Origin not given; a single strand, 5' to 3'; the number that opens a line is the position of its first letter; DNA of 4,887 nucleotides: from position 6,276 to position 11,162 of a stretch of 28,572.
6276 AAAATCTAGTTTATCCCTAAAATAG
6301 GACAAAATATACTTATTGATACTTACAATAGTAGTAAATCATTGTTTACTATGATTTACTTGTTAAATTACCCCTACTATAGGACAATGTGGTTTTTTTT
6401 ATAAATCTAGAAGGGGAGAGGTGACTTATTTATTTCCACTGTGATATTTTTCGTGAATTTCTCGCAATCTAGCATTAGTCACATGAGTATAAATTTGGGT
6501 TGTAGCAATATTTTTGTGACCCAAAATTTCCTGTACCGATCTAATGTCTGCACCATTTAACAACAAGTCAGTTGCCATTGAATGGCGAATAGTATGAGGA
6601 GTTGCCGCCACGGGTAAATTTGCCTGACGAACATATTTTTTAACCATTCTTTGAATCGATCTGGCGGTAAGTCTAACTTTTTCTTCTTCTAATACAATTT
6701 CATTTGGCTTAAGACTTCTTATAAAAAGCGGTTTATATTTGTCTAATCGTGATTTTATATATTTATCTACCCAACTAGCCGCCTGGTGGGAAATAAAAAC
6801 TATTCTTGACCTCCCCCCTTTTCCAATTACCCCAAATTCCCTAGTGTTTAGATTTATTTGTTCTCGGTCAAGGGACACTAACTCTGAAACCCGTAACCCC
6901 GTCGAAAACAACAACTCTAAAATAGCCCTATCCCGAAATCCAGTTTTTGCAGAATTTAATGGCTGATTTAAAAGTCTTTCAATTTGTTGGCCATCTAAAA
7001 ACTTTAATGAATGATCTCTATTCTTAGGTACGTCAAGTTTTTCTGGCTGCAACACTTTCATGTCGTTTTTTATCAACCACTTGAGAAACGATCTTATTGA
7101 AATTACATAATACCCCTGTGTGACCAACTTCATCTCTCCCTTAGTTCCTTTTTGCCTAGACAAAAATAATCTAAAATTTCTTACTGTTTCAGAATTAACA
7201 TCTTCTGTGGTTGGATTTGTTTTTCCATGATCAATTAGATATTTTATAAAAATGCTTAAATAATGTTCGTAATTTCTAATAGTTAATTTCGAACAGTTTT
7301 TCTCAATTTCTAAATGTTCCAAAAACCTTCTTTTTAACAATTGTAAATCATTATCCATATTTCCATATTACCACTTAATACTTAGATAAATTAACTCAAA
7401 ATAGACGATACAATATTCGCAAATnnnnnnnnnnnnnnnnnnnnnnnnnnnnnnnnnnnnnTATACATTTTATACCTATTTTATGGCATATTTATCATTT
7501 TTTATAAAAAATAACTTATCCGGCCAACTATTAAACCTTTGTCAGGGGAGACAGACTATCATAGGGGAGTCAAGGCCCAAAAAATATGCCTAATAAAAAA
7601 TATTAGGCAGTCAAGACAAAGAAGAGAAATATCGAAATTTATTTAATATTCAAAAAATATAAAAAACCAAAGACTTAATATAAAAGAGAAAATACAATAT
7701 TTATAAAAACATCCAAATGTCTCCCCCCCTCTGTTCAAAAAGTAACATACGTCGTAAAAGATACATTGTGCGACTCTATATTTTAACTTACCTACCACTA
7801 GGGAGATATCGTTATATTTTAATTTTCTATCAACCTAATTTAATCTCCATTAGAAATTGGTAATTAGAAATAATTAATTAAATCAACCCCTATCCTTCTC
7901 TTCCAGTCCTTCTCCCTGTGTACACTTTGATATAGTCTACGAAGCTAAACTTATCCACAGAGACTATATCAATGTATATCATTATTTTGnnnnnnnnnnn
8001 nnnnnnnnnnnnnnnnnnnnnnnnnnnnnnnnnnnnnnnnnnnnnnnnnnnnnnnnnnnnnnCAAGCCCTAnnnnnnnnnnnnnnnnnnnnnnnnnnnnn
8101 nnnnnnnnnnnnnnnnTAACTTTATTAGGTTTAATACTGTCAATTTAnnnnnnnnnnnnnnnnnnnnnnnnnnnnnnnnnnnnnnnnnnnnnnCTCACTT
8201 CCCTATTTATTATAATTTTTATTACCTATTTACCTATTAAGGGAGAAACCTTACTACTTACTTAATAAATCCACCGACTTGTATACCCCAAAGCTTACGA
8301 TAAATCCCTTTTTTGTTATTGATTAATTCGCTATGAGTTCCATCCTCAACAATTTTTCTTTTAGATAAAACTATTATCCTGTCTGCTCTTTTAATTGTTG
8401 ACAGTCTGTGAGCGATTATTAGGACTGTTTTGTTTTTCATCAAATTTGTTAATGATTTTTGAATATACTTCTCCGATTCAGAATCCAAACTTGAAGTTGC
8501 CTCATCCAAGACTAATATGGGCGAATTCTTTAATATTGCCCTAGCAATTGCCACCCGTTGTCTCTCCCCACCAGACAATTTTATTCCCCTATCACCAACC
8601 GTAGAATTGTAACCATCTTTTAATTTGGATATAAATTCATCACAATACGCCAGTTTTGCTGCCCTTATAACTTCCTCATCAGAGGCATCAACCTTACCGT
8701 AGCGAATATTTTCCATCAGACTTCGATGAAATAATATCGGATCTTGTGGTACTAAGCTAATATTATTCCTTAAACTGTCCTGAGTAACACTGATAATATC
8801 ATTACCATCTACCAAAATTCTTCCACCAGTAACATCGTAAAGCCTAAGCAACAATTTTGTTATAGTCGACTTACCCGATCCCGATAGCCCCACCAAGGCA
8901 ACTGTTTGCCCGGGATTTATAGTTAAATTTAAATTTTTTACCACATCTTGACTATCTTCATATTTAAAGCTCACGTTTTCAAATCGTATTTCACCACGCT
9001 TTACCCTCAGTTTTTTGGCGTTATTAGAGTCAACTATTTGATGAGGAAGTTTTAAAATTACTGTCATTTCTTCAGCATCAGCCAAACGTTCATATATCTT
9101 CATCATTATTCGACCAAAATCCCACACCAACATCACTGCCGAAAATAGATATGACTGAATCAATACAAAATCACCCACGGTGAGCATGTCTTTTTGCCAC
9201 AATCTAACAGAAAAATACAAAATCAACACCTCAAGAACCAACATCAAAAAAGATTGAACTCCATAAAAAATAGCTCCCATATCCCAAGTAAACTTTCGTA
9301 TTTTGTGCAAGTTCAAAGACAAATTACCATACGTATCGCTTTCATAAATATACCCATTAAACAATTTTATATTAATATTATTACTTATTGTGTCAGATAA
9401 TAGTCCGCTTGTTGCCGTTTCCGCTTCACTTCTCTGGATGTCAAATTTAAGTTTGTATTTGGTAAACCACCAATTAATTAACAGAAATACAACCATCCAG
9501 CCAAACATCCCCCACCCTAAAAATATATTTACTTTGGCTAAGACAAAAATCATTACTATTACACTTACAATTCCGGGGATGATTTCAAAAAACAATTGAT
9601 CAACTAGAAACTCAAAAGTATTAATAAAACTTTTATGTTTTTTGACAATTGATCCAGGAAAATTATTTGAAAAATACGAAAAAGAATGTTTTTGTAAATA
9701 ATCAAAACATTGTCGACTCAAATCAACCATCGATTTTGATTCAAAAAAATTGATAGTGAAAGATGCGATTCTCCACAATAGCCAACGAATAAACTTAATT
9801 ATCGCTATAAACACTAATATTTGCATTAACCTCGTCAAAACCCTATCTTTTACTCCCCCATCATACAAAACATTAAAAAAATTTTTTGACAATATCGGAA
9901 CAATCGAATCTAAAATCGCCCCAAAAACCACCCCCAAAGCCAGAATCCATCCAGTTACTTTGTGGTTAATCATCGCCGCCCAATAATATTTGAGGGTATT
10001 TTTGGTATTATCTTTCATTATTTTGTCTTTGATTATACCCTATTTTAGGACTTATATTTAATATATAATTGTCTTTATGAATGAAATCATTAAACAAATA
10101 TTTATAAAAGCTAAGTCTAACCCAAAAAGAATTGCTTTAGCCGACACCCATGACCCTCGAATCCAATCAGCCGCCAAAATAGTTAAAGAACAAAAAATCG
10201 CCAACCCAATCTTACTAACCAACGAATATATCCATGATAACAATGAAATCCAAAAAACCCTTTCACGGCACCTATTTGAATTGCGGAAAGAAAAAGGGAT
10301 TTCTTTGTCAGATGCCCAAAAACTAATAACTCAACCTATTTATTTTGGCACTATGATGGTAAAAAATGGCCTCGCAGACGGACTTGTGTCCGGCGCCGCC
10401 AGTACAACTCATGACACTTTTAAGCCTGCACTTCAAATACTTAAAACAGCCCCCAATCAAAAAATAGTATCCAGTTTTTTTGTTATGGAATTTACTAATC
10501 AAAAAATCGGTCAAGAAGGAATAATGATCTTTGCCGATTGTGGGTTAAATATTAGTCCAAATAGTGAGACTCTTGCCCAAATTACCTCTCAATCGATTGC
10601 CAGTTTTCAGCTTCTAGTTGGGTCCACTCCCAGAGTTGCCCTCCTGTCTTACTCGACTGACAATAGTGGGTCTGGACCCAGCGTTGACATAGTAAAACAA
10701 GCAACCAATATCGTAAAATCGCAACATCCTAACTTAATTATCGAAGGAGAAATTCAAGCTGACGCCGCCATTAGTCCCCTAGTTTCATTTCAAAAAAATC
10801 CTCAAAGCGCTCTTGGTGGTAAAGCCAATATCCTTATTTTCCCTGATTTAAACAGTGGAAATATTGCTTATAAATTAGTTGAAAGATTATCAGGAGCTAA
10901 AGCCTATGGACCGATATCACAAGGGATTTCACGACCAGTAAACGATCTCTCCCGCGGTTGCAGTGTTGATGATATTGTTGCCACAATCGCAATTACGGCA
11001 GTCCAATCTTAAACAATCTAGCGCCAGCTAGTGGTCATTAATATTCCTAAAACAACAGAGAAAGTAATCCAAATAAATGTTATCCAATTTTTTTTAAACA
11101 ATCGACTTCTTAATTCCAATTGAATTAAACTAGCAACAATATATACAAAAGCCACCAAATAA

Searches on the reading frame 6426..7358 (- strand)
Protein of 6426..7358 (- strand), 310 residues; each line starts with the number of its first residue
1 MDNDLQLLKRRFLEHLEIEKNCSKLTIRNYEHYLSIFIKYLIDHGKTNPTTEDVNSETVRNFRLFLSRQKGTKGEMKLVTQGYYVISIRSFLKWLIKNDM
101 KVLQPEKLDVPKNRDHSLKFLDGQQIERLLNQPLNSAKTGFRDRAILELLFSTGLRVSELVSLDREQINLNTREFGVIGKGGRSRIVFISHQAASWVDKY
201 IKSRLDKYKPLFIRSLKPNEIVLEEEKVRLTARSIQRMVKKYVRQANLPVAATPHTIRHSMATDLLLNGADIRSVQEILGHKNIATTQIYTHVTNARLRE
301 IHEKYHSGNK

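Call 7: search_protein_families(library=pfam, proteins=[window:6426-7358:-])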
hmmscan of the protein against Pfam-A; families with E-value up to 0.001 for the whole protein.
window:6426-7358:- (310 aa): 4 families
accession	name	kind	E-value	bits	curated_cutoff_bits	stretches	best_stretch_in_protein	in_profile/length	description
PF00589.27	Phage_integrase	-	1.8e-43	148.7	27.1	1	119-295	1-170/172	Phage integrase family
PF02899.23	Phage_int_SAM_1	-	2.8e-10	40.8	22.3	1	11-97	3-81/83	Phage integrase, N-terminal SAM-like domain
PF13102.12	Phage_int_SAM_5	-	4.4e-06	27.4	22.3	1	18-105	13-92/98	Phage integrase SAM-like domain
PF13495.12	Phage_int_SAM_4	-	0.00013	22.7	27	0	10-43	47-80/85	Phage integrase, N-terminal SAM-like domain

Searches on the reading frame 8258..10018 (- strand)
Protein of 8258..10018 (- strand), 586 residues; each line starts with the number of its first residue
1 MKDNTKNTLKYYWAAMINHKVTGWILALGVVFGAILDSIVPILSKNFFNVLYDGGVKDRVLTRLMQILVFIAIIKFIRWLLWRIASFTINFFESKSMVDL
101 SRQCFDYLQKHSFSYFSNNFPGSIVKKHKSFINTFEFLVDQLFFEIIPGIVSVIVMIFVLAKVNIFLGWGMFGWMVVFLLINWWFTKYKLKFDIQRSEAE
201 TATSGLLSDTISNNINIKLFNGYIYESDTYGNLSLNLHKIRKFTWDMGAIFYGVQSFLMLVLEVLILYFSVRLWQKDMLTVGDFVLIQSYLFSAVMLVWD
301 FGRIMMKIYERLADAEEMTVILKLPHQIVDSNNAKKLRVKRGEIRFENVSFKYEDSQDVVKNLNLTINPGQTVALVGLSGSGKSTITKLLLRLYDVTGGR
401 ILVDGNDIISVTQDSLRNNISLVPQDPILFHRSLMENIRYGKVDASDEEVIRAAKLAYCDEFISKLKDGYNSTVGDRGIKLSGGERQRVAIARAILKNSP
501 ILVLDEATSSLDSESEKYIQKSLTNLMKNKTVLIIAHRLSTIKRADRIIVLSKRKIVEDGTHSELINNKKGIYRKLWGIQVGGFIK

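Call 7: search_protein_families(library=pfam, proteins=[window:8258-10018:-])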
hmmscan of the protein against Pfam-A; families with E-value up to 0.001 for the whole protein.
window:8258-10018:- (586 aa): 4 families
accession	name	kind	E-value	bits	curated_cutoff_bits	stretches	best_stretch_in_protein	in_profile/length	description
PF00005.33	ABC_tran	-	1.6e-33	116.7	25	1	360-509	1-137/137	ABC transporter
PF00664.28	ABC_membrane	-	9.7e-15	55.4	28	1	27-291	5-267/274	ABC transporter transmembrane region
PF02463.25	SMC_N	-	4.9e-09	36.4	40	1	480-553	136-213/220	RecF/RecN/SMC N terminal domain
PF13401.12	AAA_22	-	0.00088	20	27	0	372-535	7-122/130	AAA domain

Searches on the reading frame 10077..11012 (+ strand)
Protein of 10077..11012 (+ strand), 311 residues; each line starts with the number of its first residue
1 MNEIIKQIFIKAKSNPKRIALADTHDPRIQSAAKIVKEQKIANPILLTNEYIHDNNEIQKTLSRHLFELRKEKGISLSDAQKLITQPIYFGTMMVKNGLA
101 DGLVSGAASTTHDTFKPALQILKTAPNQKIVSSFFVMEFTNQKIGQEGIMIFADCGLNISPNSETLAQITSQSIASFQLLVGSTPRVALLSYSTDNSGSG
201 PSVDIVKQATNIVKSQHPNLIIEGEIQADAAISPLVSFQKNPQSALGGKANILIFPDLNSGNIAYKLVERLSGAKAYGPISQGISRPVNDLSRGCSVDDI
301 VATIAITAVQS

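Call 7: search_protein_families(library=pfam, proteins=[window:10077-11012:+])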
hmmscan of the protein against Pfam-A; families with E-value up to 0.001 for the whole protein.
window:10077-11012:+ (311 aa): 1 family
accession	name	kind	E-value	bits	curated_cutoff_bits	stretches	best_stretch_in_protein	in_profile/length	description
PF01515.24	PTA_PTB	-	3.3e-105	352.4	24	1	4-308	2-319/319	Phosphate acetyl/butaryl transferase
